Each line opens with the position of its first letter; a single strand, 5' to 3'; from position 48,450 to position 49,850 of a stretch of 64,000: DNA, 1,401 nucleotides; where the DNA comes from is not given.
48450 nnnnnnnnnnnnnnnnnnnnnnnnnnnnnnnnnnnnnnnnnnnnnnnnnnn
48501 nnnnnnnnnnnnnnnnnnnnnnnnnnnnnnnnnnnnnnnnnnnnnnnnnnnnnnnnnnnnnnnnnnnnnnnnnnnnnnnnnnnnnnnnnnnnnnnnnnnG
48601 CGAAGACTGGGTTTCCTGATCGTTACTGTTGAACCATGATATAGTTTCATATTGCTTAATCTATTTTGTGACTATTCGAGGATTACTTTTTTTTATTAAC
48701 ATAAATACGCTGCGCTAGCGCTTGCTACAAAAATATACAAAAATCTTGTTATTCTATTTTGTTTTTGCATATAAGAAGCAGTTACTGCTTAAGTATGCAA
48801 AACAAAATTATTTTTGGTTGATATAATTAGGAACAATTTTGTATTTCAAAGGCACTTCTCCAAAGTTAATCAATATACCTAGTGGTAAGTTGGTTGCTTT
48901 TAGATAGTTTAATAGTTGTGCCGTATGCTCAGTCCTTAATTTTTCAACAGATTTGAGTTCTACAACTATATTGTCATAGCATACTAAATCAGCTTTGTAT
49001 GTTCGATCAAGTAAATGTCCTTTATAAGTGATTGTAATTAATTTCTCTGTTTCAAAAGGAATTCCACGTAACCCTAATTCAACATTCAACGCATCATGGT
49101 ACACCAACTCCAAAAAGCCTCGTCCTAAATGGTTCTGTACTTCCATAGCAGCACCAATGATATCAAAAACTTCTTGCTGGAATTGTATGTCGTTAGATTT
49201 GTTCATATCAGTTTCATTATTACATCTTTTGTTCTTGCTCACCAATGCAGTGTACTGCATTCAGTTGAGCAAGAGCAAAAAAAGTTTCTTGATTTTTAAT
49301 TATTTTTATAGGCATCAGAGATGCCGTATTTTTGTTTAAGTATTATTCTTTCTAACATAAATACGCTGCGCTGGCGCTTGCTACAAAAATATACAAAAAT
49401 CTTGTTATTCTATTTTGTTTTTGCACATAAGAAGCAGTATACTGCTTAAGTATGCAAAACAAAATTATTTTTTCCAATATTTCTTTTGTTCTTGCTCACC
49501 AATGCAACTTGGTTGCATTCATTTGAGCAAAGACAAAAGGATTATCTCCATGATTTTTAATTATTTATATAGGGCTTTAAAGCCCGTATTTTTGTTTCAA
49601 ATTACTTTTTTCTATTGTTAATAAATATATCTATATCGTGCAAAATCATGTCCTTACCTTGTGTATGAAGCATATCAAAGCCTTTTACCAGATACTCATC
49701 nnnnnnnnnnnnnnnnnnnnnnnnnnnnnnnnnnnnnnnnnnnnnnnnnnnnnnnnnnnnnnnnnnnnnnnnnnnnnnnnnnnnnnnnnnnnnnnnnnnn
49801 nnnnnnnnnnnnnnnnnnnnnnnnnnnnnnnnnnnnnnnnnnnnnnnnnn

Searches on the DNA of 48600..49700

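Call 26: search_rna_families(source=window, start=48600, end=49700, threshold=evalue, max_evalue=10)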
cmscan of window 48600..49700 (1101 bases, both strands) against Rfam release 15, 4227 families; matches with E-value up to 10: 27.
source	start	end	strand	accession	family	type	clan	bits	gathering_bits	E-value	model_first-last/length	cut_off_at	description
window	49394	49474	+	RF02904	AaHKsRNA69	Gene; sRNA;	-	26.5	43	0.14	1-83/83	no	Aggregatibacter sRNA 69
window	49461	49561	+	RF01859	Phe_leader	Cis-reg; leader;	-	25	55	0.13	1-125/125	no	Phenylalanine leader peptide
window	49228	49281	+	RF04273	MIR827_2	Gene; miRNA;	CL00143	24.7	67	0.15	1-89/89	no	MIR827_2 microRNA precursor family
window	49506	49592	+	RF01770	rimP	Cis-reg; leader;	-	24.6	47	0.19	1-102/102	no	Gammaprotebacteria rimP leader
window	48924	48982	-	RF00154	SNORD63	Gene; snRNA; snoRNA; CD-box;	-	23.7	43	0.12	1-70/70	no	Small nucleolar RNA SNORD63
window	49580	49673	-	RF02155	NCRUPAR_2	Gene; lncRNA;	-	22.6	80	5.5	1-99/99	no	Non-protein coding RNA, upstream of F2R/PAR1 conserved region 2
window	48688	48779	-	RF03531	n00280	Gene; sRNA;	-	22.1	65.2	1.1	1-101/101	no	Clostridioides difficile sRNA included into helicase gene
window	49501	49552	+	RF03036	osmY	Gene; sRNA;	-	20.3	46.9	0.057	1-72/72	no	osmY RNA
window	48809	48879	-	RF01604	plasmodium_snoR28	Gene; snRNA; snoRNA; CD-box;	-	19.8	63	4.8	1-78/78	no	small nucleolar RNA snoR28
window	49410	49541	-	RF00561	SNORA40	Gene; snRNA; snoRNA; HACA-box;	-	19.5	51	1.4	1-128/128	no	Small nucleolar RNA SNORA40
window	49157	49225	-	RF00536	snoMe28S-Cm3227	Gene; snRNA; snoRNA; CD-box;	-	19.5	43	6.4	1-82/82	no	Small nucleolar RNA Me28S-Cm3227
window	49227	49280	+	RF04241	mir-5014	Gene; miRNA;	-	19.2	101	0.63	1-123/123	no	mir-5014 microRNA precursor family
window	49475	49547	-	RF04111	MIR6274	Gene; miRNA;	-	19.1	80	1.5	1-107/107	no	MIR6274 microRNA precursor family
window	49483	49539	+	RF00735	mir-367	Gene; miRNA;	-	18.8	54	0.58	1-68/68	no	mir-367 microRNA precursor family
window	49406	49543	-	RF00438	SNORA33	Gene; snRNA; snoRNA; HACA-box;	-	18.7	74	4.6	1-130/130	no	Small nucleolar RNA SNORA33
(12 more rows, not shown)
